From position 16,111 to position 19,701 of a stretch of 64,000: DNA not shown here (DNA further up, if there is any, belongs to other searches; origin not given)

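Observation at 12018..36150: Conserved 60-nt element upstream of glycoside-hydrolase genes, with leaderless-type geometry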

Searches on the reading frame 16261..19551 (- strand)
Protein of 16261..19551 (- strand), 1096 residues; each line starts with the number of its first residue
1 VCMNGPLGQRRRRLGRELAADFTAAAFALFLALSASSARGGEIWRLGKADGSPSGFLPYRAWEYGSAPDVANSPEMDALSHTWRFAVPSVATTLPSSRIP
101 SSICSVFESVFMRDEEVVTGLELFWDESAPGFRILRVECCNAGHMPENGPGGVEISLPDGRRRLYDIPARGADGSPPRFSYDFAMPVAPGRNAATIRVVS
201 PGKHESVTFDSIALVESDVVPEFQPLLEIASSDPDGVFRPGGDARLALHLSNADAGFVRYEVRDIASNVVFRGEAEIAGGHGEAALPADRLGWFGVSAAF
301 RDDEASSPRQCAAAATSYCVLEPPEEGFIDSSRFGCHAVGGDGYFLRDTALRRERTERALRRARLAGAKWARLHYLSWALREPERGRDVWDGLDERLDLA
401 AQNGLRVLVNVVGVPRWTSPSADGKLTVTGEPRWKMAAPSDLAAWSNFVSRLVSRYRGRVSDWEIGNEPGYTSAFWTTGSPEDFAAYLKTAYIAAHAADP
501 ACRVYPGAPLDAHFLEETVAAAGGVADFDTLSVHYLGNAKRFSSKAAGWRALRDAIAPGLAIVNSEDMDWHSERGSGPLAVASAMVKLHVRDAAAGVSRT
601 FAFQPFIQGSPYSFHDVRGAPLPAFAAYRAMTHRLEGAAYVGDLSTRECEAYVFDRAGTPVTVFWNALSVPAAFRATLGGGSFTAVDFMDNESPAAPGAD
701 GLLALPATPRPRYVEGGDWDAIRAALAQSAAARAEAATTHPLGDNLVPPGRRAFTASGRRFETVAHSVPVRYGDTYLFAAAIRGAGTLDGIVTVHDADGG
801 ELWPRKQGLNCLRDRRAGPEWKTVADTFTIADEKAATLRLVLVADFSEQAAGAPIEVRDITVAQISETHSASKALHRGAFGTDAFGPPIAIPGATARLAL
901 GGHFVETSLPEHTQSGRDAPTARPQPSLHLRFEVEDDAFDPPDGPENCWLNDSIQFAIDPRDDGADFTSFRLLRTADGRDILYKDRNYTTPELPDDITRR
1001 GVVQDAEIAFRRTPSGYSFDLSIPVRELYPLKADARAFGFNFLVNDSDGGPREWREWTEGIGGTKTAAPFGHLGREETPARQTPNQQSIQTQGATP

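Call 8: search_protein_families(library=pfam, proteins=[window:16261-19551:-])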
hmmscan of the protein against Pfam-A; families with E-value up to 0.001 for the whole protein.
window:16261-19551:- (1096 aa): 2 families
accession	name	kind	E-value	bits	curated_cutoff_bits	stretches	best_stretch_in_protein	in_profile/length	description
PF02449.21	Glyco_hydro_42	-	3.3e-07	30.4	21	1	352-492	8-162/376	Beta-galactosidase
PF01229.23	Glyco_hydro_39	-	4.7e-05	22.8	26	1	393-543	79-233/472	Glycosyl hydrolases family 39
